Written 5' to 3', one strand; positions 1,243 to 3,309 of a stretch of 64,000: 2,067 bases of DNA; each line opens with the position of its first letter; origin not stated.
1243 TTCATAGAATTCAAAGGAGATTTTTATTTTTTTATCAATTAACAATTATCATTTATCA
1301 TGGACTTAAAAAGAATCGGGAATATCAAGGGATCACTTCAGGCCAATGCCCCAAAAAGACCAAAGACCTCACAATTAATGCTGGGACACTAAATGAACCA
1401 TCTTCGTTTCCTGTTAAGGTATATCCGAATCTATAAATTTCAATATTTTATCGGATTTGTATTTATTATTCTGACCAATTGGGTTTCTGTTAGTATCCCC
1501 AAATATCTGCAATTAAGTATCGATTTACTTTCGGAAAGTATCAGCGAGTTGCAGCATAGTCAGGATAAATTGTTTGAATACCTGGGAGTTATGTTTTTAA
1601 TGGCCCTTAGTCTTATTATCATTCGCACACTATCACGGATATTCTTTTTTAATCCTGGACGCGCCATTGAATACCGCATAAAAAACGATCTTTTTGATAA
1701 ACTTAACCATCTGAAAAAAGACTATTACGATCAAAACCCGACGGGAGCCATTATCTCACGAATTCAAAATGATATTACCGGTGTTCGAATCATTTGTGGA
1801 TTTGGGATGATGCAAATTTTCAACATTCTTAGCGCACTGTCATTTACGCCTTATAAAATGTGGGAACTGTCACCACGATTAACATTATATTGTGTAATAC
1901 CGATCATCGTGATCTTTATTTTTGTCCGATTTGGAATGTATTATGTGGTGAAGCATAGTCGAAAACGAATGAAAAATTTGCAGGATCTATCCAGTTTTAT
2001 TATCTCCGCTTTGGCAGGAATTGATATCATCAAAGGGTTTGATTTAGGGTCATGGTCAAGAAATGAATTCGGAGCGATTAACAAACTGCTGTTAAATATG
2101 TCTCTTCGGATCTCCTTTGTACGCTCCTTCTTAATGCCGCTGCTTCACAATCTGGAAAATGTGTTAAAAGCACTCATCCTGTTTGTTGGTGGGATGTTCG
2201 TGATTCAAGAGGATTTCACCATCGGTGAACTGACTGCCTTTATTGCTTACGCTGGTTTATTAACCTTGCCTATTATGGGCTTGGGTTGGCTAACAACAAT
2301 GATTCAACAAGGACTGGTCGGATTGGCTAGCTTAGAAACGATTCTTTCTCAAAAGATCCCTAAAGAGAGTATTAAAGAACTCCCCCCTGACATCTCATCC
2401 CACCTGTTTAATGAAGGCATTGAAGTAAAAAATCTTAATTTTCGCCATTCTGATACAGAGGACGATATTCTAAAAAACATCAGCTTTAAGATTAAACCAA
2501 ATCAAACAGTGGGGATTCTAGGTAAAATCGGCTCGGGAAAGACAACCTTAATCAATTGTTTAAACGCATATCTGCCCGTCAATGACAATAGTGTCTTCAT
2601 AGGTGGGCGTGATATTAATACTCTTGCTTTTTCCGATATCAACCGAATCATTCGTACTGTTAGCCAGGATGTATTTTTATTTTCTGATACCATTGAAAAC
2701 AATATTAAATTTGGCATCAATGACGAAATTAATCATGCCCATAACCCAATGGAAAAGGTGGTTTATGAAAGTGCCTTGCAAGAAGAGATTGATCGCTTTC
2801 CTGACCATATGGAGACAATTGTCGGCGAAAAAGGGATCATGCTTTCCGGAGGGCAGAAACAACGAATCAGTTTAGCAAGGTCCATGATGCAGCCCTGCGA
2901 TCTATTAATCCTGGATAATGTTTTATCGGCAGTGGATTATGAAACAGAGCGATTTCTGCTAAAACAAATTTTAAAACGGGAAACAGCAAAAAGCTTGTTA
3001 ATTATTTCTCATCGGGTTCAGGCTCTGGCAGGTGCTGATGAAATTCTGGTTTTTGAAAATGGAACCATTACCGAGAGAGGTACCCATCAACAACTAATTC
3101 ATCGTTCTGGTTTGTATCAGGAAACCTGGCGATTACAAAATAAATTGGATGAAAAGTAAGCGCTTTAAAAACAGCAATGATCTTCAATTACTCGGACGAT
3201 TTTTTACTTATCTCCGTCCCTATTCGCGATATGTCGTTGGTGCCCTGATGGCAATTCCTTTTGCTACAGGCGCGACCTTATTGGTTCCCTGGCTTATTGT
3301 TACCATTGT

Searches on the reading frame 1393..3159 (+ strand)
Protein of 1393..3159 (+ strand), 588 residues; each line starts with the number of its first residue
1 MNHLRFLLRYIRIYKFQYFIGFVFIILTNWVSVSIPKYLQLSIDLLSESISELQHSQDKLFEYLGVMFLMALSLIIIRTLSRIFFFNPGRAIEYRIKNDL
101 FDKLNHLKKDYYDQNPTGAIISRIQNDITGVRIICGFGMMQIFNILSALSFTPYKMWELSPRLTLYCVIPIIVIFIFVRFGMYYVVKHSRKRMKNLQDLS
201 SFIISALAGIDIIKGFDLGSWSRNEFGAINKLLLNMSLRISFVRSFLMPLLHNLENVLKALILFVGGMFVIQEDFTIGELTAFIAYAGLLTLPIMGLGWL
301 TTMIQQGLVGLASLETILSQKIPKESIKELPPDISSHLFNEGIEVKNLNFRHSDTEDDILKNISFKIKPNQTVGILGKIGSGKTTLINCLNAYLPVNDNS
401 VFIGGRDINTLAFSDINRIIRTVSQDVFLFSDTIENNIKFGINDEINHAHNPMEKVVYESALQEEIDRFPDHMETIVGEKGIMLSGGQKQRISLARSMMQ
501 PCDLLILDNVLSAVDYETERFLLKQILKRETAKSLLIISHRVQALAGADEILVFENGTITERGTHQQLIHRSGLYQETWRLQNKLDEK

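Call 46: search_protein_families(library=pfam, proteins=[window:1393-3159:+], max_evalue=1e-10)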
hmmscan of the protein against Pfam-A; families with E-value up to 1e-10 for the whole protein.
window:1393-3159:+ (588 aa): 2 families
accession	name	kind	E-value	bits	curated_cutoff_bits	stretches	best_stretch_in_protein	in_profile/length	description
PF00664.28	ABC_membrane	-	7.5e-28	98.4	28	1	19-293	2-273/274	ABC transporter transmembrane region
PF00005.33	ABC_tran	-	9.1e-24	85.1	25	1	360-509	1-134/137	ABC transporter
